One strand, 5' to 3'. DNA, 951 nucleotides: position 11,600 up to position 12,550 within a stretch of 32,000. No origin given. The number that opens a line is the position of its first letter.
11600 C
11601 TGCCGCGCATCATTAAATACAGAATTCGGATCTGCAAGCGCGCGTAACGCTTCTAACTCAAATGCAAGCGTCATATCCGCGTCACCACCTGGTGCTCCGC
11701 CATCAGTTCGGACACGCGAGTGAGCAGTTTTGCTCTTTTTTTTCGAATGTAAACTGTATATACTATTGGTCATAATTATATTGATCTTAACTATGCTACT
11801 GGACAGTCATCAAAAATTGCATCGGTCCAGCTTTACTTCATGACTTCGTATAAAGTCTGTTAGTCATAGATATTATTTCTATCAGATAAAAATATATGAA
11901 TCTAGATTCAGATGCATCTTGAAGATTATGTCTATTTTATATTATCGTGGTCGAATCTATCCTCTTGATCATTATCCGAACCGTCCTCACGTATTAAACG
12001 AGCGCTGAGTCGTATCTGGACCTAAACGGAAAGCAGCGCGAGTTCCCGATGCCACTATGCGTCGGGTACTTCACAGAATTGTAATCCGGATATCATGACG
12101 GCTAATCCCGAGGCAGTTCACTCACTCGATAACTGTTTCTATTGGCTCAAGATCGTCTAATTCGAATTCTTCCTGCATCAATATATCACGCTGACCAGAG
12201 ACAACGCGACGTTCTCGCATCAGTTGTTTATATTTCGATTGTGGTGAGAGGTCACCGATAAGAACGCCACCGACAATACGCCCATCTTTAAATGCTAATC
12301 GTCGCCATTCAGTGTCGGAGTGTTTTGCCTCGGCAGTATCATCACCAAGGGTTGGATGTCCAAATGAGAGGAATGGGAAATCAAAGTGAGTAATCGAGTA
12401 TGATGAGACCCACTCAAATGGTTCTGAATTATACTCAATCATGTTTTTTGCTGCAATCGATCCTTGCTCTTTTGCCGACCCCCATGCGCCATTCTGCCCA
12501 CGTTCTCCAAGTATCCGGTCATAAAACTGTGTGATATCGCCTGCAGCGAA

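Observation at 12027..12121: Second locus repeats the first 17 nt of the 7S-like element exactly, then an isostructural hairpin with compensatory substitutions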

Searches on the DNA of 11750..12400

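Call 8: search_rna_families(source=window, start=11750, end=12400, threshold=evalue, max_evalue=10, show_alignments=3)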
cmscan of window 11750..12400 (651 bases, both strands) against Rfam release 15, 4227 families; matches with E-value up to 10: 2.
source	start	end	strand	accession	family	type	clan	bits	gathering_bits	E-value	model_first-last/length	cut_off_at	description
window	11750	11822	-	RF00309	snosnR60_Z15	Gene; snRNA; snoRNA; CD-box;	CL00070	19.9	41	1.5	1-69/98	3'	Small nucleolar RNA snR60/Z15/Z230/Z193/J17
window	11893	11982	-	RF00220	Rhino_CRE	Cis-reg;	-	14.9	45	7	1-86/86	no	Human rhinovirus internal cis-acting regulatory element (CRE)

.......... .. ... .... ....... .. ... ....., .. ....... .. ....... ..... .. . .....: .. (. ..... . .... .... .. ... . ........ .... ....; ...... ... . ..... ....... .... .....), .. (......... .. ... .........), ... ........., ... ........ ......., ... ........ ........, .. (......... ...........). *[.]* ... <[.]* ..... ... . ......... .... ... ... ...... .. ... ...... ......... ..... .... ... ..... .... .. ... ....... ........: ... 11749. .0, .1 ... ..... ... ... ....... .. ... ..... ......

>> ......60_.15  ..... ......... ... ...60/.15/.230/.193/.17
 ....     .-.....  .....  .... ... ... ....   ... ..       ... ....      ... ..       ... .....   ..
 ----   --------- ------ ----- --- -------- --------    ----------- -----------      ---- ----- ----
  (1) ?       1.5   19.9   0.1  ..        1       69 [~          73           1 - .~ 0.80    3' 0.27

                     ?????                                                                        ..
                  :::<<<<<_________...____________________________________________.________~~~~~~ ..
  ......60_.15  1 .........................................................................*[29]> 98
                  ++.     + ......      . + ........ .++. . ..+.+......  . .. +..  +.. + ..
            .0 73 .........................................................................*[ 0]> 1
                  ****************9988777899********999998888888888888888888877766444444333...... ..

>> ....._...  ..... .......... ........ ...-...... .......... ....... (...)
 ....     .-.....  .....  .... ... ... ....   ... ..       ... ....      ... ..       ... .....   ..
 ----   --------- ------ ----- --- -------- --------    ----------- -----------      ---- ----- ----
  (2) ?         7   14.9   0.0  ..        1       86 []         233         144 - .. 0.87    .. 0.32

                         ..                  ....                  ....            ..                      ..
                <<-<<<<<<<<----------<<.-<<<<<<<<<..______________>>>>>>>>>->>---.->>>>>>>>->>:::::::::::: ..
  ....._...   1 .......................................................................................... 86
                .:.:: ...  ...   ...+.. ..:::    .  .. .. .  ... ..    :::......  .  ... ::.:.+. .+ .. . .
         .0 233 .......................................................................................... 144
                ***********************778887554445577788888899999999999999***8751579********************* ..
